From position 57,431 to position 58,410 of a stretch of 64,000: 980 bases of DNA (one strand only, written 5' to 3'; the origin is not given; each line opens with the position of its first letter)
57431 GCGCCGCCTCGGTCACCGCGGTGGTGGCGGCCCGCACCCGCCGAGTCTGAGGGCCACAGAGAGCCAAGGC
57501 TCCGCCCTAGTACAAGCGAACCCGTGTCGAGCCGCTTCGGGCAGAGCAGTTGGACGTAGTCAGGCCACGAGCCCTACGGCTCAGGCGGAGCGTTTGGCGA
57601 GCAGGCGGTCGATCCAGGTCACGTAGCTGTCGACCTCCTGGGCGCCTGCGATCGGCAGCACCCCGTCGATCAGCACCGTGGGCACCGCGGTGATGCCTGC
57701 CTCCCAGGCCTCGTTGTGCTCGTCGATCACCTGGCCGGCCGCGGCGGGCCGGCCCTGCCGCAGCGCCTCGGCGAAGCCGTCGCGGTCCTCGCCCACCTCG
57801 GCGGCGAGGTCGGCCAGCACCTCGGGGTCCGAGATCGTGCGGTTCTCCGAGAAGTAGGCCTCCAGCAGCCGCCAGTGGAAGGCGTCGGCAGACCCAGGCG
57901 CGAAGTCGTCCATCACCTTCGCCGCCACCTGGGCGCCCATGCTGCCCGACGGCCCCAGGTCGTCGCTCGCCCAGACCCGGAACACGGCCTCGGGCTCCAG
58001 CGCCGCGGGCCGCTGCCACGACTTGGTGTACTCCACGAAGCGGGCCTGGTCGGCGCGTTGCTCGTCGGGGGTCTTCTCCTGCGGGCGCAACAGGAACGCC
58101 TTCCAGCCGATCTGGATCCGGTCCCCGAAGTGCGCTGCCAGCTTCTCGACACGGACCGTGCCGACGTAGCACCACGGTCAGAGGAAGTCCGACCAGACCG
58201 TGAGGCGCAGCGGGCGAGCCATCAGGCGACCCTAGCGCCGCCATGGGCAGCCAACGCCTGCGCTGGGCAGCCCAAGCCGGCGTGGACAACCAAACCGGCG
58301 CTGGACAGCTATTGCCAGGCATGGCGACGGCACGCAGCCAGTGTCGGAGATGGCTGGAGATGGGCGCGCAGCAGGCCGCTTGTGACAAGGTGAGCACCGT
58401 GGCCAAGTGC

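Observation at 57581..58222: DsbA/FrnE-like oxidoreductase with TGA replacing the nucleophilic Cys of CPWC, plus a SECIS-like hairpin: candidate selenoprotein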

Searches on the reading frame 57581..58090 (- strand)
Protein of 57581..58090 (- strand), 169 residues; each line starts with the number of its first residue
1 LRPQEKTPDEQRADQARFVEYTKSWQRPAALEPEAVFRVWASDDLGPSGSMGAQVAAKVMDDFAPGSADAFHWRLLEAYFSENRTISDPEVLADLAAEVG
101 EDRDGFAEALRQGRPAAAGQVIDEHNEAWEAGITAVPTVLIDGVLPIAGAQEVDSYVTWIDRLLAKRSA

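Call 52: find_encoding_contigs(protein=window:57581-58090:-, flank=10000, max_places=3)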
Protein window:57581-58090:- (169 aa): no gene with exactly this product is on record in the collection.

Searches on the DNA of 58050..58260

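Call 56: search_rna_families(source=window, start=58050, end=58260, threshold=evalue, max_evalue=10)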
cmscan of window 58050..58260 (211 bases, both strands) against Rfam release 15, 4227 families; matches with E-value up to 10: 1.
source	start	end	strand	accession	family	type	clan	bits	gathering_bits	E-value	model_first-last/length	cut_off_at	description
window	58163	58206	-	RF01989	SECIS_3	Cis-reg;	-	13.9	63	2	1-59/59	no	Selenocysteine insertion sequence 3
